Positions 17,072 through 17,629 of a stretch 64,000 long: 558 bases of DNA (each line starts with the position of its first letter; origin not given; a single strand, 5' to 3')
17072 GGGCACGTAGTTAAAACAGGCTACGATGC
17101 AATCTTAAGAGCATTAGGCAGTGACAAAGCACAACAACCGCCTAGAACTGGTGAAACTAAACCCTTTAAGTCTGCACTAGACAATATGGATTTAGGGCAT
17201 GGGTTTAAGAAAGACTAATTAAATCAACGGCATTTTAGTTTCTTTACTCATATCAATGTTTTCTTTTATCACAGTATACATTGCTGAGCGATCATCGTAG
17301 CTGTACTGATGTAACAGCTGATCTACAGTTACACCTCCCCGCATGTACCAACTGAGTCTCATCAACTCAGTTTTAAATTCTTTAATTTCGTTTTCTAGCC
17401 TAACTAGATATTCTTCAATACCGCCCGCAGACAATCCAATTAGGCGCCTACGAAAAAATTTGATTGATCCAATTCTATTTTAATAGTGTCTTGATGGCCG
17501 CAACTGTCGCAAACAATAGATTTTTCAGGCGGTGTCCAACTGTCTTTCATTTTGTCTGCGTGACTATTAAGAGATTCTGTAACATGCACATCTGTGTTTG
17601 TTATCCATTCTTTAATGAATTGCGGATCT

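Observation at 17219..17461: Programmed -1 frameshift joining the gp26-like chaperone to the downstream ORF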

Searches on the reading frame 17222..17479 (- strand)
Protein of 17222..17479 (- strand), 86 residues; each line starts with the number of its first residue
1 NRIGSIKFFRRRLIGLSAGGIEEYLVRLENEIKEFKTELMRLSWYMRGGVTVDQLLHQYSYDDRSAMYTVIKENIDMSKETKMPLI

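Call 3: search_protein_families(library=pfam, proteins=[window:17222-17434:-], max_evalue=0.01)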
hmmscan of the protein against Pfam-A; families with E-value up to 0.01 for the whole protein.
window:17222-17434:- (71 aa): 0 families

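Call 4: search_protein_families(library=phrogs, proteins=[window:17222-17434:-], max_evalue=0.01)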
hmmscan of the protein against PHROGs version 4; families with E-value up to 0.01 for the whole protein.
window:17222-17434:- (71 aa): 0 families

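Call 18: search_dna_similar(query=window:17222-17479:-, collection=phages, mode=protein, max_rows=40, max_evalue=1)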
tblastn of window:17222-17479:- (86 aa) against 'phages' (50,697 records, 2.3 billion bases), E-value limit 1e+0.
Records with a match: 3; places in all: 3; records where one place covers at least 80% of the query: 3.
Best place of each record, by identity: <60% 3.
By first word of the organism name: Agrobacterium 2; Sinorhizobium 1.
By host as written in the record: Agrobacterium tumefaciens C58 2; Sinohrizobium meliloti NRRL L-50 1.
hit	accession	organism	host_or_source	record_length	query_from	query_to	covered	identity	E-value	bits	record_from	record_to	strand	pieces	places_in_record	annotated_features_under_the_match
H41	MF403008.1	Agrobacterium phage Atu_ph07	Agrobacterium tumefaciens C58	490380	5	86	95%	31.7%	6e-4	42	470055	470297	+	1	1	hypothetical protein (x2)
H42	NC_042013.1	Agrobacterium phage Atu_ph07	Agrobacterium tumefaciens C58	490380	5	86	95%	31.7%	6e-4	42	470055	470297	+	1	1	hypothetical protein | baseplate hub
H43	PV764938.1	Sinorhizobium phage Phosso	Sinohrizobium meliloti NRRL L-50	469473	8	86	92%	27.7%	2e-3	40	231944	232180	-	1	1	hypothetical protein (x3)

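Call 56: search_solved_structures(query=A2, max_evalue=10)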
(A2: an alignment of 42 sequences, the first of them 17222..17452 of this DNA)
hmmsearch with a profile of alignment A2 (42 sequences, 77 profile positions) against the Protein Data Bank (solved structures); distinct sequences matched with E-value up to 10: 18.
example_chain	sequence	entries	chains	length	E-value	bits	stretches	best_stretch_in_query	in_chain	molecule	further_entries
2bjy_A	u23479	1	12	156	0.31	14.1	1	9-40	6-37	NON-HEME IRON-CONTAINING FERRITIN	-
8vhs_A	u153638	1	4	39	0.35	13.9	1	5-35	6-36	Cu-4SCC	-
9bqr_A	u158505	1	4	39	0.37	13.8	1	5-35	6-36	K6E/E8K Double Mutant of Cu-4SCC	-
2bk6_A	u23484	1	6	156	0.38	13.8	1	9-40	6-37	NON-HEME IRON-CONTAINING FERRITIN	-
1vzj_A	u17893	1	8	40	0.39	13.8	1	18-55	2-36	ACETYLCHOLINESTERASE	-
2bkc_A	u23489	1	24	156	0.44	13.6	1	9-40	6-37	NON-HEME IRON-CONTAINING FERRITIN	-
1qgh_A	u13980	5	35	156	0.53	13.3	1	9-40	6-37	NON-HEME IRON-CONTAINING FERRITIN | DNA protection during starvation protein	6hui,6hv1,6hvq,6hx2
2iy4_A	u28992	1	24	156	0.54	13.3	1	9-40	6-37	NON-HEME IRON-CONTAINING FERRITIN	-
8w6m_A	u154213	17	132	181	0.63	13.1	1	29-68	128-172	Ferritin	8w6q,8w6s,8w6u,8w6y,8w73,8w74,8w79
6hvq_E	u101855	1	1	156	0.7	13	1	9-40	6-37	DNA protection during starvation protein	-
9hxb_A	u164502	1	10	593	0.86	12.7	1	7-38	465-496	Bacterial antiviral defense protein Ec2ApeA from Escherichia coli strain 2-156-04_S4_C1 (d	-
6sev_A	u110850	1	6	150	1.1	12.3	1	14-40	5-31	DNA starvation/stationary phase protection protein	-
7q1t_A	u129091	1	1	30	1.3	12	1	11-39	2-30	apCC-Di-A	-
2ltd_A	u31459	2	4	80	1.4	12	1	11-35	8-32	Uncharacterized protein ydbC | Putative uncharacterized protein ydbC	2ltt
9tll_A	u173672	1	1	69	1.5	11.9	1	9-39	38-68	Sc-apCC-2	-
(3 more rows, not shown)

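Call 71: search_protein_families(library=phrogs, proteins=[window:17222-17452:-], max_evalue=1)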
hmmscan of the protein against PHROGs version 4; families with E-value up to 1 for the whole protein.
window:17222-17452:- (77 aa): 2 families
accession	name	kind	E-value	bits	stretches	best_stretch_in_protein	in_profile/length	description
phrog_23933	-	unknown function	0.014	15.8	1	7-51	65-109/240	-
phrog_16012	-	unknown function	0.038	15.4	1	41-71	18-48/89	-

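Call 72: search_protein_families(library=pfam, proteins=[window:17222-17452:-], max_evalue=1)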
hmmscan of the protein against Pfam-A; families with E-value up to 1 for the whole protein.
window:17222-17452:- (77 aa): 0 families

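Call 79: predict_structure(alignment_id=A2)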
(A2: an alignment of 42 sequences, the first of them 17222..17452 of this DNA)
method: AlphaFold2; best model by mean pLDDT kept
length: 77 residues; sequences in the alignment: 42
mean_pLDDT: 92.7   pTM: 0.72
mean pLDDT of the five models: 92.7, 92.2, 91.3, 91.3, 90.6
residues with pLDDT >= 90: 63; 70-90: 13; 50-70: 1; < 50: 0
segments of 3 or more residues with pLDDT < 50: none
pLDDT, mean of each block of 10 residues (from residue 1): 84 94 97 93 97 97 93 86
secondary structure, 60 per line:
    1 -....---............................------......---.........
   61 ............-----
elements in order: H2-5 H9-36 H43-48 H52-72

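Call 95: fold_search(model_id=the predicted structure, library=viral)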
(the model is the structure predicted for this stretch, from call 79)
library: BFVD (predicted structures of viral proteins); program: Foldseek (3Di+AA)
matches with E <= 10: 155; with E <= 0.001: 0
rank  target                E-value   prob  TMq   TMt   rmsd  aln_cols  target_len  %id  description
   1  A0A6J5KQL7            7.1e-02  1.00  0.72  0.77   2.8        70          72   26  Uncharacterized protein [uncultured Caudovirales phage]
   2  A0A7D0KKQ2            1.4e-01  1.00  0.59  0.73   2.2        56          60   23  (no name in the UniProt tables at hand)
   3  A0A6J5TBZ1            5.4e-01  0.99  0.76  0.79   1.7        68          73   19  Uncharacterized protein [uncultured Caudovirales phage]
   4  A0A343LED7            1.1e+00  0.82  0.57  0.62   5.3        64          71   22  Uncharacterized protein [Leptospira phage LE4]
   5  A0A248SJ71            1.1e+00  0.91  0.63  0.74   1.7        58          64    9  (no name in the UniProt tables at hand)
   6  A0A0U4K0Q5            1.2e+00  0.28  0.38  0.37  12.2        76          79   18  Uncharacterized protein [Arthrobacter phage Laroye]
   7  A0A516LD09            1.4e+00  0.13  0.28  0.30  10.3        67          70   15  (no name in the UniProt tables at hand)
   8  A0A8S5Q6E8            1.4e+00  0.93  0.59  0.77   1.1        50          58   18  Uncharacterized protein [Myoviridae sp. ctTRu92]
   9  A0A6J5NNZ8            1.6e+00  0.92  0.58  0.48   1.1        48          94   17  Uncharacterized protein [uncultured Caudovirales phage]
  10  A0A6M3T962            2.0e+00  0.25  0.42  0.23  11.7        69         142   13  (no name in the UniProt tables at hand)
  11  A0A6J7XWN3            2.4e+00  0.16  0.39  0.38  12.0        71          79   17  Uncharacterized protein [uncultured Caudovirales phage]
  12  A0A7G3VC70            2.4e+00  0.38  0.52  0.56   6.7        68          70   12  Uncharacterized protein [Arthrobacter phage Bumble]
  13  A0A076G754            2.6e+00  0.25  0.34  0.41   3.2        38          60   18  Uncharacterized protein [Bacillus phage Bobb]
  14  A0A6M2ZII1            2.8e+00  0.16  0.42  0.15   5.2        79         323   11  Virion protein [Synechococcus phage S-SCSM1]
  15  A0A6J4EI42            3.1e+00  0.20  0.42  0.42  12.1        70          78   16  (no name in the UniProt tables at hand)
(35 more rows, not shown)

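Call 107: search_protein_representatives(alignment_id=A2)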
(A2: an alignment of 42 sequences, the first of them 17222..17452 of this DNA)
Query: 42 sequences, 77 profile positions. Proteins with E-value up to 0.001 (for the whole library): 320; up to 1e-10: 110; up to 1e-30: 0. The best 150 are listed.
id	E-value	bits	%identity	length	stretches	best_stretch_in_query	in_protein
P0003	2.2e-28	113.9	-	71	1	7-77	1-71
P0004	6.2e-26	106.1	-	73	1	5-77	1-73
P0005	2.2e-25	104.3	-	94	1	1-77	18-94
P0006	4.5e-23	96.9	-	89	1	23-77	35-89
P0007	2.1e-22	94.8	-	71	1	9-77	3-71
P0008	2.6e-21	91.3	-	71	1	8-77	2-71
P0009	4.4e-21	90.5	-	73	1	6-77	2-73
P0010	3.0e-19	84.7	-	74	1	4-77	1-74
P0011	5.9e-19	83.7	-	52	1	26-77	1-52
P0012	2.0e-18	82.0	-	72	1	6-76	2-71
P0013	2.3e-18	81.8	-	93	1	1-76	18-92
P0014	3.2e-18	81.4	-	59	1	19-77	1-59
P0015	3.9e-18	81.1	-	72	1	6-77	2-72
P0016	5.1e-18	80.7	-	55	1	24-73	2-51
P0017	1.8e-17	79.0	-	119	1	26-67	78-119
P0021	6.4e-17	77.2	-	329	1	1-77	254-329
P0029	4.4e-16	74.5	-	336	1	1-77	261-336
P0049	1.1e-14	70.1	-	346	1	1-77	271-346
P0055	1.4e-13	66.6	-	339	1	1-77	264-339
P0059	2.1e-13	66.0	-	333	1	3-77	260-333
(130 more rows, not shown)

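Call 109: search_protein_families(library=pfam, proteins=[P0049, P0029, P0021, P0059, P0055], max_evalue=0.01)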
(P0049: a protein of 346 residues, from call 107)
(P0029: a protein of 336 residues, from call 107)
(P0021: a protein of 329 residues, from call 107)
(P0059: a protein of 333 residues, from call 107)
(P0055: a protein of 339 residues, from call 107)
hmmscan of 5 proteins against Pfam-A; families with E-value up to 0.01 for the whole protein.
P0049 (346 aa): 1 family
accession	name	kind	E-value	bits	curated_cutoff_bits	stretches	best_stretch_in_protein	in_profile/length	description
PF12322.14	T4_baseplate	-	1.8e-07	31.5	24.5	1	65-260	60-209/219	T4 bacteriophage base plate protein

P0029 (336 aa): 2 families
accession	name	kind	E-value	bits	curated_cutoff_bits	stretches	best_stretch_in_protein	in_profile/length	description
PF12322.14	T4_baseplate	-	3.1e-10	40.5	24.5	1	49-247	43-206/219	T4 bacteriophage base plate protein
PF14521.12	Aspzincin_M35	-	0.0033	18.3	30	1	202-247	8-57/142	Lysine-specific metallo-endopeptidase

P0021 (329 aa): 1 family
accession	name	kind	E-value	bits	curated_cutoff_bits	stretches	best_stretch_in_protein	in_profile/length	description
PF12322.14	T4_baseplate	-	9.3e-09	35.7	24.5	1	45-253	44-218/219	T4 bacteriophage base plate protein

P0059 (333 aa): 1 family
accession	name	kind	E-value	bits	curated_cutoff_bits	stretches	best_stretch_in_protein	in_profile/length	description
PF12322.14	T4_baseplate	-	5e-09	36.6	24.5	1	54-248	41-210/219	T4 bacteriophage base plate protein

P0055 (339 aa): 1 family
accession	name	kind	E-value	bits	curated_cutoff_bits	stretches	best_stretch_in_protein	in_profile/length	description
PF12322.14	T4_baseplate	-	2.3e-12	47.5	24.5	1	51-250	44-206/219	T4 bacteriophage base plate protein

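Call 111: find_encoding_contigs(protein=P0049, flank=5000, max_places=3)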
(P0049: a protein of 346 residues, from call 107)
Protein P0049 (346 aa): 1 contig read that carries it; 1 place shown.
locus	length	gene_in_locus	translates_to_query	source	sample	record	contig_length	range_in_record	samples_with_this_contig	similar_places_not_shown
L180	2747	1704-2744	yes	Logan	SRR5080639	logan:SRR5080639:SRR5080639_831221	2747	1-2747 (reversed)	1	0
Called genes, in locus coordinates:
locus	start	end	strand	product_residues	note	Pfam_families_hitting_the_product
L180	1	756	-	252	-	?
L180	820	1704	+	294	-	PF12322:T4_baseplate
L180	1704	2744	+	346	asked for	PF12322:T4_baseplate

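Call 112: find_encoding_contigs(protein=P0029, flank=5000, max_places=3)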
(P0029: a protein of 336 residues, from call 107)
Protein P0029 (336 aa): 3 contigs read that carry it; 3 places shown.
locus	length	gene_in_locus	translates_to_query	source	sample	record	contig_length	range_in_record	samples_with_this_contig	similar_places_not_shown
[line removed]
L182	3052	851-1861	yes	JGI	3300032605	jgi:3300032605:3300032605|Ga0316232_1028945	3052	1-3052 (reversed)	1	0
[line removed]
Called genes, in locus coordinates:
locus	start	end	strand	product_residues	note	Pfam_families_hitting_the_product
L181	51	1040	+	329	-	PF12322:T4_baseplate (faint)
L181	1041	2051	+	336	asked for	PF12322:T4_baseplate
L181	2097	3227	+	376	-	-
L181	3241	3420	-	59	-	-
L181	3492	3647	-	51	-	?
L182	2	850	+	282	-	?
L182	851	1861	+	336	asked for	PF12322:T4_baseplate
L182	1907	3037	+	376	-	-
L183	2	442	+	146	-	?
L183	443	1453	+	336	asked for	PF12322:T4_baseplate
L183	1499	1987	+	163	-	?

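Call 118: search_protein_families(library=phrogs, proteins=[L181:2097-3224:+], max_evalue=0.001)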
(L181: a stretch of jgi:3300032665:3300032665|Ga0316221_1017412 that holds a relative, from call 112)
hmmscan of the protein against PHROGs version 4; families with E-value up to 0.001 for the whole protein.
L181:2097-3224:+ (376 aa): 0 families
